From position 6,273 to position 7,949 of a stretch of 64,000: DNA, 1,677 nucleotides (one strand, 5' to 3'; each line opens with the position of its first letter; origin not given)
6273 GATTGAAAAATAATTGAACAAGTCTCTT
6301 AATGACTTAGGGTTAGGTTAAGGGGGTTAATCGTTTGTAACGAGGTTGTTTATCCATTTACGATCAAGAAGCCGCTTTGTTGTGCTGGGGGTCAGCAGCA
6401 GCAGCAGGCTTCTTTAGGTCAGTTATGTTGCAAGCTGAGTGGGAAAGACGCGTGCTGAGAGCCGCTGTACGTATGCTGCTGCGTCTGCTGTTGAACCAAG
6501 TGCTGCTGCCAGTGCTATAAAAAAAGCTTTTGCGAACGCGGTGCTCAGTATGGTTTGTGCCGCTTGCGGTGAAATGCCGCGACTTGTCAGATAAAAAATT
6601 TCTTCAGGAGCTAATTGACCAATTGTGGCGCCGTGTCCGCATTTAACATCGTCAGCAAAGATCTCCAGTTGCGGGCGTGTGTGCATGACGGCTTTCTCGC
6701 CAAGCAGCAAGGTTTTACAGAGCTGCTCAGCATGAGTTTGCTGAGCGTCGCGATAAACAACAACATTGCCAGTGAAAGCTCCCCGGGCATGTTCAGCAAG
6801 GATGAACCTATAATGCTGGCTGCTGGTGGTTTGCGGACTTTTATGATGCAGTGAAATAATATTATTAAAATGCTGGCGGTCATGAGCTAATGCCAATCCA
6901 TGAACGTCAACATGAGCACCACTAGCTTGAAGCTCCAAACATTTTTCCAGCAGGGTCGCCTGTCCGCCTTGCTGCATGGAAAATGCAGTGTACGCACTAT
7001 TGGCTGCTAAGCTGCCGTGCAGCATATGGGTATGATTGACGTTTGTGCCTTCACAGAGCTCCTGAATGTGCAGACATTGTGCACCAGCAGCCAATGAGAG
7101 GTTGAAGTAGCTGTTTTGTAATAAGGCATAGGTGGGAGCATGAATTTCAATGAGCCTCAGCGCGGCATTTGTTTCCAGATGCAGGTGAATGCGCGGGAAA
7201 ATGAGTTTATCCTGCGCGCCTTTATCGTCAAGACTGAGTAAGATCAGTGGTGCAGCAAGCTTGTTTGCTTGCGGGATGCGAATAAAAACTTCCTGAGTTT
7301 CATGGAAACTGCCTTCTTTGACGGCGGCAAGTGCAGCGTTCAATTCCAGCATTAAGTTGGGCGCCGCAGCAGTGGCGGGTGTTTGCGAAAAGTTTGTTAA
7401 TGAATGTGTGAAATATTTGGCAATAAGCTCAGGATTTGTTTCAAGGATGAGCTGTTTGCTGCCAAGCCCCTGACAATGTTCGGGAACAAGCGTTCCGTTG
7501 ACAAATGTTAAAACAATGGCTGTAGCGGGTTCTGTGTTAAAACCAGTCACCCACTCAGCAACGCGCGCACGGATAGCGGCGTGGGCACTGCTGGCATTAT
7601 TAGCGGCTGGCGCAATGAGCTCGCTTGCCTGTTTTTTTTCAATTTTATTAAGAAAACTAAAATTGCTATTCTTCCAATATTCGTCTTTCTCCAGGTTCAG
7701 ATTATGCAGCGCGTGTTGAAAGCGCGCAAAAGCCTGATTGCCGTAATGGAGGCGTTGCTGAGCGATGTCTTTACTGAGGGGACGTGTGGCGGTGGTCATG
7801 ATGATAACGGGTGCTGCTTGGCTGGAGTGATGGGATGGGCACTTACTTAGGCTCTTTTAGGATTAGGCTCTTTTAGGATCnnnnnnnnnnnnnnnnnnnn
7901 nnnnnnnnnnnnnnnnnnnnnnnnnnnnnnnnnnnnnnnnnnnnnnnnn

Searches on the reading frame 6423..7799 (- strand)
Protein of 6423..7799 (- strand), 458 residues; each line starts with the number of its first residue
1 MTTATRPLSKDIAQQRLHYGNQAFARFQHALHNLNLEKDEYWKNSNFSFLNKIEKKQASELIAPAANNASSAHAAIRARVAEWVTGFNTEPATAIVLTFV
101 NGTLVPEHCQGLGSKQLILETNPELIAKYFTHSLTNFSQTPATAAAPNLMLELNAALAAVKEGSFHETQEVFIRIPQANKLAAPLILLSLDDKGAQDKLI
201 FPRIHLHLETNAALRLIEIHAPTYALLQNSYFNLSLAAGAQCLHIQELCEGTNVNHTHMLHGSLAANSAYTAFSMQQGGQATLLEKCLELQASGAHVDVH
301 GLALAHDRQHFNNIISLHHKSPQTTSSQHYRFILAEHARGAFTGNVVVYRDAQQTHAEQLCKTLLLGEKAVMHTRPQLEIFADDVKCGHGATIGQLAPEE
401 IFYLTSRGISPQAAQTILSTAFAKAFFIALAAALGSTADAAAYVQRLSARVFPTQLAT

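Call 62: search_protein_families(library=pfam, proteins=[window:6423-7799:-], max_evalue=0.00001)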
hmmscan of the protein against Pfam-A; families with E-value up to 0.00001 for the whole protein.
window:6423-7799:- (458 aa): 1 family
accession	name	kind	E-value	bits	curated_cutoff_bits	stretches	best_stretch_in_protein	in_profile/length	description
PF01458.23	SUFBD_core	-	7.4e-60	202.7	27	1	196-422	6-232/232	SUF system FeS cluster assembly, SufBD core domain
